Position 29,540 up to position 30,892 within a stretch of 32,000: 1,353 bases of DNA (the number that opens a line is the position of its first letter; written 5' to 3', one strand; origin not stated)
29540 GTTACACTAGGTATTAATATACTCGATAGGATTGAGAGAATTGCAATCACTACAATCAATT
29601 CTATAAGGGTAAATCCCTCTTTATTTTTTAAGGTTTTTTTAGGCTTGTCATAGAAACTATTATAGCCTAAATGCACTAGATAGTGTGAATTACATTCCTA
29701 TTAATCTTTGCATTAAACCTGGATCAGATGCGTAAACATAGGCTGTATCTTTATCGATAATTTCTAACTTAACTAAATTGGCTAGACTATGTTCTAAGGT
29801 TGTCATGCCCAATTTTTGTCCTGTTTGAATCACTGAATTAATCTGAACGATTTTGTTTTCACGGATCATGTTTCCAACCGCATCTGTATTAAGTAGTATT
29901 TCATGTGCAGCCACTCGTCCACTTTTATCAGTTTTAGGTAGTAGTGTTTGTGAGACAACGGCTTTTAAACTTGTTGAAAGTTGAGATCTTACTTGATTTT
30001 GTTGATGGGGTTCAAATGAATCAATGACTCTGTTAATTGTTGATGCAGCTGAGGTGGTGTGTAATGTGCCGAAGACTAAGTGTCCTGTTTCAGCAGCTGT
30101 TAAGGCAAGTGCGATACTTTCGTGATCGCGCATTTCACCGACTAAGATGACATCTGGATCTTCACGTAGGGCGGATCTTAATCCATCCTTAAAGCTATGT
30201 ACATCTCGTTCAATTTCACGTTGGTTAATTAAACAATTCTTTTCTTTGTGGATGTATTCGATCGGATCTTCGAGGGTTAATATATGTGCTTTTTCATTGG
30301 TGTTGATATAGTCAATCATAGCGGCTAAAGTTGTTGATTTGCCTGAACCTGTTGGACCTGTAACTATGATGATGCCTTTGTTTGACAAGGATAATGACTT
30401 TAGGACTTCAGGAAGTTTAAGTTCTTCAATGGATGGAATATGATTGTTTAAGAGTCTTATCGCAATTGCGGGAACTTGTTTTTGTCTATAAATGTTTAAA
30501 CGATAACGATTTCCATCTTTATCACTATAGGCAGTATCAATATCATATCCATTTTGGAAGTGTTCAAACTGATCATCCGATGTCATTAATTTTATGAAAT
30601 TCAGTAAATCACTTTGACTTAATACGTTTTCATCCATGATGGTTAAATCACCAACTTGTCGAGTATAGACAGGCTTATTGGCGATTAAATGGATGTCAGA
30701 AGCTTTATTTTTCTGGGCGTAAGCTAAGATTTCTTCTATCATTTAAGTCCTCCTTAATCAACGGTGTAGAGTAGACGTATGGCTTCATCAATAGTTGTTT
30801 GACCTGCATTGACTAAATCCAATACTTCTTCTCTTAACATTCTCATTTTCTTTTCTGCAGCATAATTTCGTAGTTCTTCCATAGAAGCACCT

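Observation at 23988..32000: Retractile type IV pilus locus split into two convergent units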

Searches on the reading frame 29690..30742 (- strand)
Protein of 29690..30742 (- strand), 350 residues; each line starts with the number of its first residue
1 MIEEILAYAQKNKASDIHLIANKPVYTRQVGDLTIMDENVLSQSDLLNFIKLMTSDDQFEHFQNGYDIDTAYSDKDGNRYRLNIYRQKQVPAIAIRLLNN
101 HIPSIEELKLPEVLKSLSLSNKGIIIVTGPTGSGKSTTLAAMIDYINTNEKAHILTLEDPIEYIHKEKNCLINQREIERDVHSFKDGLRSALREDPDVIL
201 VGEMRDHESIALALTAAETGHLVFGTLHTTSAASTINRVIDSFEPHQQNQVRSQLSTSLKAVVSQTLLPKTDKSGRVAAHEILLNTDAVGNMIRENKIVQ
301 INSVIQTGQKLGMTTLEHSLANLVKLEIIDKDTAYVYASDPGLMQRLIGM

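Call 3: search_protein_families(library=pfam, proteins=[window:29690-30742:-], max_evalue=0.01)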
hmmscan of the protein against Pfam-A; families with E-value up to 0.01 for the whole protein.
window:29690-30742:- (350 aa): 20 families
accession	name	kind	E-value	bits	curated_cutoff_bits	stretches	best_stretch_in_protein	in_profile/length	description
PF00437.27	T2SSE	-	4.7e-50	170.7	24.9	1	2-282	12-288/370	Type II/IV secretion system protein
PF13555.12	AAA_29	-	0.00011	22.3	27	1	116-143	16-43/61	P-loop containing region of AAA domain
PF04851.21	ResIII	-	0.00012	22.4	22.5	1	113-237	15-115/164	Type III restriction enzyme, res subunit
PF13401.12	AAA_22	-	0.0002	22.1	27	1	120-147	3-30/130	AAA domain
PF13173.12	AAA_14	-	0.00021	21.7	27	1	122-172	2-50/129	AAA domain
PF25199.1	nSTAND_NTPase5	-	0.00035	20.9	34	1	119-166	38-85/145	Novel STAND NTPase 5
PF07693.20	KAP_NTPase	-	0.00067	19.4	20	1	110-166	8-64/293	KAP family P-loop domain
PF13191.12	AAA_16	-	0.00089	20.2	32.6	1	113-160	15-59/167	AAA ATPase domain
PF20720.3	nSTAND3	-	0.0012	19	27.2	1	119-159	14-53/155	Novel STAND NTPase 3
PF13604.12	AAA_30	-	0.0014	18.8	27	0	113-149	9-45/191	AAA domain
PF00005.33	ABC_tran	-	0.0015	19.6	25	1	116-163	5-51/137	ABC transporter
PF13476.12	AAA_23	-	0.0042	18.2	27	1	121-142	18-39/201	AAA domain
PF01637.24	ATPase_2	-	0.0043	17.3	33.2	1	108-155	6-53/225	ATPase domain predominantly from Archaea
PF24883.2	NPHP3_N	-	0.0044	17.7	24.8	1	120-152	20-52/164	Nephrocystin 3, N-terminal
PF01935.23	DUF87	-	0.0044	17.6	23.2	1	127-186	28-81/220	Helicase HerA, central domain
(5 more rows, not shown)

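Call 5: find_encoding_contigs(protein=window:29690-30742:-, flank=10000, max_places=6)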
Protein window:29690-30742:- (350 aa): no gene with exactly this product is on record in the collection.

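Call 6: search_protein_families(library=ncbifam, proteins=[window:29690-30742:-], max_evalue=0.01)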
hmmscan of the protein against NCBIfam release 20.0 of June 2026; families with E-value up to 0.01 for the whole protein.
window:29690-30742:- (350 aa): 34 families (the best 25 are shown)
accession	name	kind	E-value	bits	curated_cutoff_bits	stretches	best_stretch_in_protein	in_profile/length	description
TIGR01420.1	pilT_fam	subfamily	1.6e-135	451.8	319.1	1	2-341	2-341/343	PilT/PilU family type 4a pilus ATPase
TIGR02525.1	plasmid_TraJ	equivalog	5.4e-52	177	368.3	1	2-307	12-336/372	plasmid transfer ATPase TraJ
TIGR02524.1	dot_icm_DotB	equivalog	6.8e-48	163.7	463.3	1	2-305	6-321/358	Dot/Icm type IV secretion system ATPase DotB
TIGR02533.1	type_II_gspE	equivalog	7.6e-43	146.9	630.25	1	1-267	112-378/486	type II secretion system ATPase GspE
NF041000.1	ATPase_ComGA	equivalog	2e-42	145.1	300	1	4-269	2-266/267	competence type IV pilus ATPase ComGA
NF007755.0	PRK10436.1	equivalog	6.5e-38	130.6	617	1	1-279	88-366/465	type II secretion system protein GspE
TIGR02538.1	type_IV_pilB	equivalog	3.9e-37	128.1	675.65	1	2-241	185-431/564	type IV-A pilus assembly ATPase PilB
NF053534.1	T4PilAsmATPsTfpB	equivalog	1.1e-36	126.4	850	1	115-241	329-451/584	type IV pilus assembly ATPase TfpB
NF058587.1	archaellum_moto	equivalog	1.8e-20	73.2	550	1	117-240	270-394/527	archaellum flagellar ATPase motor FlaI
TIGR02782.1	TrbB_P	equivalog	6.8e-18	65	304.55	1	112-264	127-277/303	P-type conjugative transfer ATPase TrbB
TIGR02788.1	VirB11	equivalog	6e-17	61.6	249.95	1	118-244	140-267/308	P-type DNA transfer ATPase VirB11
TIGR03819.1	heli_sec_ATPase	hypoth_equivalog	6.5e-14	51.9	373.15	1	112-264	169-324/340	TadA family conjugal transfer-associated ATPase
NF010469.0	PRK13894.1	subfamily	3.2e-13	49.7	508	1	110-263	138-290/320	conjugal transfer ATPase TrbB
NF010407.0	PRK13833.1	subfamily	1.9e-12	47.3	499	1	120-274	142-291/323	conjugal transfer protein TrbB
NF053672.1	bindosome_BasE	exception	5.5e-12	45.2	1000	1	68-256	219-405/512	bindosome assembly system ATPase subunit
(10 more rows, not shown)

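Call 7: find_related_loci(query=window:29690-30742:-, collection=genome_contigs, flank=10000)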
Query window:29690-30742:- (350 aa) in genome_contigs; peptide patterns used: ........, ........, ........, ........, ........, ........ (x = any residue, [..] = any of these).
600 stretches matched a pattern (row limit reached: there are more); 586 encode a relative of the query (tblastn E <= 1e-3); the best 80 are kept; 80 distinct loci.
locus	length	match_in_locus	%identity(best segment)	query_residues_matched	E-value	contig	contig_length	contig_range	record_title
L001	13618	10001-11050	58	1-350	8e-139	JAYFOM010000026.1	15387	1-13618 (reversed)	MAG: Erysipelotrichaceae bacterium isolate 7C_38 c_7C_000000060787, whole genome shotgun sequence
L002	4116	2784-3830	57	1-349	5e-135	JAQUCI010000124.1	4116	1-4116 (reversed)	MAG: Erysipelotrichaceae bacterium isolate STCSWMC_127 NODE_84607_length_4116_cov_4.298070_ST_CSWMC, whole genome shotgu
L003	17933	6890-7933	56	1-348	1e-130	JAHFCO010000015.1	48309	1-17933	MAG: Bacillota bacterium isolate nzgw223 NODE_328_length_48310_cov_4.210733, whole genome shotgun sequence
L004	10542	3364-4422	50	2-350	5e-109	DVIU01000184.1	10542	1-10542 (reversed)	MAG TPA_asm: Candidatus Scatousia excrementigallinarum isolate 6276 CHK98__C281934_L10542_ERR2241824, whole genome shotg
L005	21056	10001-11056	52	1-348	1e-108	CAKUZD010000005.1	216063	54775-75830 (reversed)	MAG: uncultured Candidatus Melainabacteria bacterium isolate REFINED_METABAT215_TOP10_CONTIGS_1500_ASSEMBLY_K77_MERGED__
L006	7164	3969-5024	50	1-348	4e-109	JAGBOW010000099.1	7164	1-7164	Bacterium isolate RGIG9312 Yak_Abomasum-1__c729300, whole genome shotgun sequence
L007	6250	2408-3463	52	1-348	1e-108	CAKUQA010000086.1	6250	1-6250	MAG: uncultured Candidatus Melainabacteria bacterium isolate REFINED_METABAT215_TOP10_CONTIGS_1500_ASSEMBLY_K77_MERGED__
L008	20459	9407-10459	51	2-348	2e-108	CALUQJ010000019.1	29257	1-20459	MAG: Candidatus Gastranaerophilales bacterium isolate BRZ_DF__bin62 genome assembly, contig: BRZ_DF__NODE_1650_length_29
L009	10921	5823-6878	51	1-348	3e-108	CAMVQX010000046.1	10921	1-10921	MAG TPA_asm: uncultured bacterium isolate SRR8387717_bin.108_metaWRAP_v1.3_MAG genome assembly, contig: ERZ14209541.1254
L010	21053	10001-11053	50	2-348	4e-108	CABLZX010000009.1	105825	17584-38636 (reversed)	MAG: uncultured Brachyspira sp. isolate MGYG-HGUT-02153 genome assembly, contig: GUT_GENOME131708_9, whole genome shotgu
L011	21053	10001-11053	50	2-348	9e-108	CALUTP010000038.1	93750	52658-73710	MAG: Candidatus Gastranaerophilales bacterium isolate E02__bin124 genome assembly, contig: E02__k127_1135351, whole geno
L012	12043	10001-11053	51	2-348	8e-108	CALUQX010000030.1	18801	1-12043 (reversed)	MAG: Candidatus Gastranaerophilales bacterium isolate BRZ_CP__bin33 genome assembly, contig: BRZ_CP__NODE_3893_length_18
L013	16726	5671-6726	51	1-348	9e-108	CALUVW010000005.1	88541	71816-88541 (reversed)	MAG: Candidatus Gastranaerophilales bacterium isolate BRZ_ER__bin64 genome assembly, contig: BRZ_ER__NODE_376_length_885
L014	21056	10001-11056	51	1-348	7e-108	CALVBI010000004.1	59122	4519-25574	MAG: Candidatus Gastranaerophilales bacterium isolate BRZ_DM__bin106 genome assembly, contig: BRZ_DM__NODE_798_length_59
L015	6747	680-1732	50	2-348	7e-108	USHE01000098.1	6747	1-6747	uncultured bacterium isolate UMGS1713 genome assembly, contig: NODE_2720_length_6747_cov_2.832684, whole genome shotgun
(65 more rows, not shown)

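Call 11: search_protein_families(library=pfam, proteins=[L001:129-1433:+, L001:1608-2033:+, L001:2023-2463:+, L001:2456-4060:+, L001:4063-5262:+, L001:5283-6182:+, L001:6187-6756:+, L001:6758-7489:+, L001:7491-8237:-, L001:11123-11410:+], max_evalue=0.001)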
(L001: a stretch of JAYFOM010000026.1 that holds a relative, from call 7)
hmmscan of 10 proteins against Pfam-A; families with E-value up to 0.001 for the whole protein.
L001:129-1433:+ (434 aa): 1 family
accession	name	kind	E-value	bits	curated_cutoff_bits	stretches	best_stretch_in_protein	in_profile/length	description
PF02127.20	Peptidase_M18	-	3.6e-110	369.2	24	1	24-426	1-432/432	Aminopeptidase I zinc metalloprotease (M18)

L001:1608-2033:+ (141 aa): 1 family
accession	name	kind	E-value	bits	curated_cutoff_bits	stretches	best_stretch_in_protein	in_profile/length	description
PF07963.17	N_methyl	-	2.2e-10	40.1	21.2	1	1-27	1-27/27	Prokaryotic N-terminal methylation motif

L001:2023-2463:+ (146 aa): 1 family
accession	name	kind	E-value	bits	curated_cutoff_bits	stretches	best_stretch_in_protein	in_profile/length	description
PF07963.17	N_methyl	-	2e-09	37.1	21.2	1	6-31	1-26/27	Prokaryotic N-terminal methylation motif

L001:2456-4060:+ (534 aa): 1 family
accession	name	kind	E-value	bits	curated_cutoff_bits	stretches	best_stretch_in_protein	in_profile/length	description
PF23981.1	DUF7305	-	3.8e-09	37.1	27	2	309-446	50-166/185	Domain of unknown function (DUF7305)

L001:4063-5262:+ (399 aa): 1 family
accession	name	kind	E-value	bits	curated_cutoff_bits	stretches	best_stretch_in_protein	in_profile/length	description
PF00482.28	T2SSF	-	7e-60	200.9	25.2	2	66-189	1-125/125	Type II secretion system (T2SS), protein F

L001:5283-6182:+ (299 aa): 1 family
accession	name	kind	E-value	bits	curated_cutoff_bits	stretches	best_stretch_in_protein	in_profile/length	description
PF11104.14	PilM_2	-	6.9e-20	71.7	27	1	5-206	2-208/340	Type IV pilus assembly protein PilM;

L001:6187-6756:+ (189 aa): 0 families

L001:6758-7489:+ (243 aa): 1 family
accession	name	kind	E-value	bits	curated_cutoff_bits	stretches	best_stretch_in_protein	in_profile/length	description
PF04612.17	T2SSM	-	3.2e-05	24.6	27.8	1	3-65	11-73/160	Type II secretion system (T2SS), protein M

L001:7491-8237:- (248 aa): 2 families
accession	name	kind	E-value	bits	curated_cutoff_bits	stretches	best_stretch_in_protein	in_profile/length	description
PF06750.18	A24_N_bact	-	4.2e-35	120.1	23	1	11-92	1-82/84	Bacterial Peptidase A24 N-terminal domain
PF01478.23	Peptidase_A24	-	7.6e-18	65.3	26.5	1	104-206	1-104/104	Type IV leader peptidase family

L001:11123-11410:+ (95 aa): 1 family
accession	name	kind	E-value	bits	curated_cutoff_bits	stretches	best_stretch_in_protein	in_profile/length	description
PF07963.17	N_methyl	-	1.6e-08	34.2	21.2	1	7-29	4-26/27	Prokaryotic N-terminal methylation motif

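Call 12: find_homologous_proteins(query=window:29690-30742:-, max_evalue=1e-80)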
Query window:29690-30742:- (350 aa): 7878 proteins with E <= 1e-80 among 8000 candidates; the best 120 are listed.
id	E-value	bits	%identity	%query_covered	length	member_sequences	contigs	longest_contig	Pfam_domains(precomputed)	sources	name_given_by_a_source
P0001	2.3e-222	755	100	100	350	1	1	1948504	PF00437.27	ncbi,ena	-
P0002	1.1e-196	670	89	100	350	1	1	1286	PF00437.27,PF13555.13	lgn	-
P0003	4.4e-191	652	86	100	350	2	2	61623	PF00437.27,PF13555.13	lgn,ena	-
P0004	1.8e-184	630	83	100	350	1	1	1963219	PF00437.27,PF13555.13,PF13401.13,PF04851.22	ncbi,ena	-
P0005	4.0e-183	626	83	100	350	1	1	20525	PF00437.27,PF13555.13,PF13401.13,PF04851.22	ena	-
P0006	1.0e-164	565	76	99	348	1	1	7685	PF00437.27,PF12775.14,PF13555.13,PF13191.13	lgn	-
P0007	1.9e-164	565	76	99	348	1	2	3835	PF00437.27,PF12775.14,PF13555.13,PF13191.13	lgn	-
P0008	2.5e-164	564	76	99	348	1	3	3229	PF00437.27,PF12775.14,PF13555.13,PF13191.13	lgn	-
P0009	6.7e-164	563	75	99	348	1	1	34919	PF00437.27,PF12775.14,PF13555.13,PF13191.13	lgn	-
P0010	1.2e-162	559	75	99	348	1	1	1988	PF00437.27,PF12775.14,PF13555.13,PF13191.13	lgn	-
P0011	2.9e-155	534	71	99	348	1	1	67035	PF00437.27,PF13555.13,PF13401.13,PF25199.2,PF13191.13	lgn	-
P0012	2.6e-136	472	63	100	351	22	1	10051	PF00437.27,PF13555.13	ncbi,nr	ncbi:MAG TPA: type IV pilus twitching motility protein PilT [Erysipelotrichaceae bacterium]|nr:type 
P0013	4.7e-136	471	64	99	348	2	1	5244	PF00437.27,PF13555.13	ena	-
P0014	7.4e-136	471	64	99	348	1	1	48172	PF00437.27,PF13555.13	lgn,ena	-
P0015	8.4e-136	470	62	100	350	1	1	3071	PF00437.27,PF13555.13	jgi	-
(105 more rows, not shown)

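Call 13: find_encoding_contigs(protein=P0001, flank=10000, max_places=4)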
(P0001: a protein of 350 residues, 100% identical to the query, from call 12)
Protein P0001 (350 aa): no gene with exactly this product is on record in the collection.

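Call 14: find_encoding_contigs(protein=P0004, flank=10000, max_places=4)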
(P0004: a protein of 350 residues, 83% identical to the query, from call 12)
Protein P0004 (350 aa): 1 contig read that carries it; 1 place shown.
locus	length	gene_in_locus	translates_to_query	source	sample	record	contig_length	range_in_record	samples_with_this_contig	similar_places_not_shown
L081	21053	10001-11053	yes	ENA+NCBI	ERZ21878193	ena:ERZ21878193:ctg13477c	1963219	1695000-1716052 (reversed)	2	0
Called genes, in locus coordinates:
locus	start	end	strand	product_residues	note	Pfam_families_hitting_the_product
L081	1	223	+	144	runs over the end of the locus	PF07963:N_methyl (weak)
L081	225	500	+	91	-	PF07963:N_methyl (weak)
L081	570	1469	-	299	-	PF13276:HTH_21, PF00665:rve, PF13683:rve_3, PF13333:rve_2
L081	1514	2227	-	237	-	PF01527:HTH_Tnp_1 (weak), PF13565:HTH_32 (faint), PF01527:HTH_Tnp_1 (weak), PF13384:HTH_23 (weak), PF13518:HTH_28, PF13551:HTH_29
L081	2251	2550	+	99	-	-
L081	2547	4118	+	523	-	PF23981:DUF7305 (faint)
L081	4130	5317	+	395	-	PF00482:T2SSF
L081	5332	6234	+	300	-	PF11104:PilM_2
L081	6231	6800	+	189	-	-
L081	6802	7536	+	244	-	-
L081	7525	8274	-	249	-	PF06750:A24_N_bact, PF01478:Peptidase_A24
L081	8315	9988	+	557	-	PF05157:MshEN, PF00437:T2SSE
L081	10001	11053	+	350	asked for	PF00437:T2SSE, PF04851:ResIII (weak), PF13401:AAA_22 (faint), PF13555:AAA_29 (faint)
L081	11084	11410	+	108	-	PF07963:N_methyl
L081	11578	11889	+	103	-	PF07963:N_methyl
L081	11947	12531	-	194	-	PF08818:DUF1801, PF13376:OmdA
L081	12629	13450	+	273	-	PF02645:DegV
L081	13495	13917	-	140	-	-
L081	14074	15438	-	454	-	PF00672:HAMP, PF00512:HisKA, PF02518:HATPase_c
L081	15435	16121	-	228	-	PF00072:Response_reg, PF00486:Trans_reg_C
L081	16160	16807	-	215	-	PF18884:TSP3_bac (faint)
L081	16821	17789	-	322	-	PF12679:ABC2_membrane_2, PF12698:ABC2_membrane_3 (weak)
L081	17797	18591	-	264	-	PF10633:NPCBM_assoc (weak)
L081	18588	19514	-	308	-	PF12679:ABC2_membrane_2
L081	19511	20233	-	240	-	PF00005:ABC_tran, PF13304:AAA_21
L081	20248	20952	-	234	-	PF09335:VTT_dom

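Call 16: find_encoding_contigs(protein=P0003, flank=10000, max_places=4)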
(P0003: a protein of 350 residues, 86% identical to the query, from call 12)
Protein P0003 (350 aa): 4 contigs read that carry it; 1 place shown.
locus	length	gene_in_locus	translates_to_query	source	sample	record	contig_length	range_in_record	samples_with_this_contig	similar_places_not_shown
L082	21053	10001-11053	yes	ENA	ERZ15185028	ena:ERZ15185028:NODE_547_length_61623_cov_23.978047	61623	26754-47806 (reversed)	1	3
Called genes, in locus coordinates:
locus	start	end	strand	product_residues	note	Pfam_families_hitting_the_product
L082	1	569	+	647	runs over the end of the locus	PF00009:GTP_EFTU (faint), PF00350:Dynamin_N (faint), PF01926:MMR_HSR1, PF02421:FeoB_N, PF09439:SRPRB (weak), PF07670:Gate, PF07664:FeoB_C, PF07670:Gate, +1 more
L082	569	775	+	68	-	PF12669:FeoB_associated (weak)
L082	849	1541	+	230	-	PF14808:TMEM164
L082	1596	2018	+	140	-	PF07963:N_methyl (faint)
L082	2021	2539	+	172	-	PF07963:N_methyl (weak)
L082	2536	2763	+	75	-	-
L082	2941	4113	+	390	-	PF23981:DUF7305 (weak)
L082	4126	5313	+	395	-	PF00482:T2SSF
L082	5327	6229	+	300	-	PF11104:PilM_2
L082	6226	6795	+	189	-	-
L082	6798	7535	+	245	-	-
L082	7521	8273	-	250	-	PF06750:A24_N_bact, PF01478:Peptidase_A24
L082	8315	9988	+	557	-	PF05157:MshEN, PF00437:T2SSE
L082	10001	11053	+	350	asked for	PF00437:T2SSE, PF13555:AAA_29 (weak)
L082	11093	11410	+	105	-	PF07963:N_methyl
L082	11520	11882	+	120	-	PF07963:N_methyl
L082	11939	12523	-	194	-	PF08818:DUF1801, PF13376:OmdA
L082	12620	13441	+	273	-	PF02645:DegV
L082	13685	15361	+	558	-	PF02776:TPP_enzyme_N, PF00205:TPP_enzyme_M, PF02775:TPP_enzyme_C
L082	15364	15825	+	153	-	PF01842:ACT, PF22629:ACT_AHAS_ss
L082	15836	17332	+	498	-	PF00682:HMGL-like, PF22617:HCS_D2, PF08502:LeuA_dimer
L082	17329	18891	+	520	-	PF00682:HMGL-like, PF22617:HCS_D2, PF08502:LeuA_dimer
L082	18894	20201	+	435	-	PF00330:Aconitase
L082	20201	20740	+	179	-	PF00694:Aconitase_C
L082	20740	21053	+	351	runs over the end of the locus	PF00180:Iso_dh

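Call 18: list_cluster_members(proteins=[P0001, P0004])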
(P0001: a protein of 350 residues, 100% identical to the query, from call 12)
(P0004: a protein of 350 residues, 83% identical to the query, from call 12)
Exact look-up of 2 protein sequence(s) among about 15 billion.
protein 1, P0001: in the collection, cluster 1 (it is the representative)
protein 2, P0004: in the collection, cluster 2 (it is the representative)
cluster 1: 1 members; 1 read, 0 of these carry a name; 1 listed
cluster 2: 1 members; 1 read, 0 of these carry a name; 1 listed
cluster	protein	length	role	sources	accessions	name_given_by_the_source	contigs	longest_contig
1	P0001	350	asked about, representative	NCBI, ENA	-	-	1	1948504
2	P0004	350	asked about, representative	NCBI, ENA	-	-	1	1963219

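Call 33: find_encoding_contigs(protein=P0011, flank=10000, max_places=2)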
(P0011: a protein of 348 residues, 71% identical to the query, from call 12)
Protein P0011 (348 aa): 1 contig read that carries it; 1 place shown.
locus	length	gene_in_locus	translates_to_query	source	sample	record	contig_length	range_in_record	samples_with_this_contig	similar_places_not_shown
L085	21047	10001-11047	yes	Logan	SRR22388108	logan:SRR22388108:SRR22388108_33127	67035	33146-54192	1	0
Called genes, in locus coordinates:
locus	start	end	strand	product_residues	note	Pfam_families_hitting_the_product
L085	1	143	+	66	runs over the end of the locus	-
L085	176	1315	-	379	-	PF01094:ANF_receptor (weak), PF13458:Peripla_BP_6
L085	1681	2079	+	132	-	PF07963:N_methyl (weak)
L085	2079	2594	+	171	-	PF07963:N_methyl (weak)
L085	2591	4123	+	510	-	PF23981:DUF7305 (weak)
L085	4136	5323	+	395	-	PF00482:T2SSF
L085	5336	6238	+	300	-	PF11104:PilM_2 (faint)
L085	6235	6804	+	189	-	-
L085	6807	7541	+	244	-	PF04612:T2SSM (weak)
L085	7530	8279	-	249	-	PF06750:A24_N_bact, PF01478:Peptidase_A24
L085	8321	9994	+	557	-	PF05157:MshEN, PF00437:T2SSE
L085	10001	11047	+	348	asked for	PF00437:T2SSE, PF25199:nSTAND_NTPase5 (weak), PF13191:AAA_16 (faint), PF13555:AAA_29 (faint), PF13401:AAA_22 (faint)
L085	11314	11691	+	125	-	PF07963:N_methyl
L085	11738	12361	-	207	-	PF08818:DUF1801, PF13376:OmdA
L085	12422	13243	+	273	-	PF02645:DegV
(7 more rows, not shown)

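Call 34: find_encoding_contigs(protein=P0009, flank=10000, max_places=2)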
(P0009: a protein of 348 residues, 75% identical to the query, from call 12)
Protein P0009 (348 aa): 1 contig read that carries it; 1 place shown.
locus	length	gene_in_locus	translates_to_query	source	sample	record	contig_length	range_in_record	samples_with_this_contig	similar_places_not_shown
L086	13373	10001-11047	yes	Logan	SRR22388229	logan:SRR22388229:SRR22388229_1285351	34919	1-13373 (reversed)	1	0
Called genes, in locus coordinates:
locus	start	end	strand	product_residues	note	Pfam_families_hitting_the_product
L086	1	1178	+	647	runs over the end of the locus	PF00009:GTP_EFTU (weak), PF00350:Dynamin_N (faint), PF01926:MMR_HSR1, PF02421:FeoB_N, PF09439:SRPRB (weak), PF07670:Gate, PF07664:FeoB_C, PF07670:Gate, +2 more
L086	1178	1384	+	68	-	PF12669:FeoB_associated (weak)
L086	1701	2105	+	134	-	PF07963:N_methyl (weak)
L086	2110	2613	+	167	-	PF07963:N_methyl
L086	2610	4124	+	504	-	PF23981:DUF7305 (faint)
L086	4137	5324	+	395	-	PF00482:T2SSF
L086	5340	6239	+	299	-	PF11104:PilM_2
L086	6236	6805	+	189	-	-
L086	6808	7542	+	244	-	PF04612:T2SSM (weak)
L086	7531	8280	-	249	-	PF06750:A24_N_bact, PF01478:Peptidase_A24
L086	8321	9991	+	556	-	PF05157:MshEN, PF00437:T2SSE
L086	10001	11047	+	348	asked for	PF00437:T2SSE, PF12775:AAA_7 (faint), PF13191:AAA_16 (faint), PF13555:AAA_29 (faint)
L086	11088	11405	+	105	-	PF07963:N_methyl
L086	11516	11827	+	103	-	PF07963:N_methyl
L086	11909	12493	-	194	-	PF08818:DUF1801, PF13376:OmdA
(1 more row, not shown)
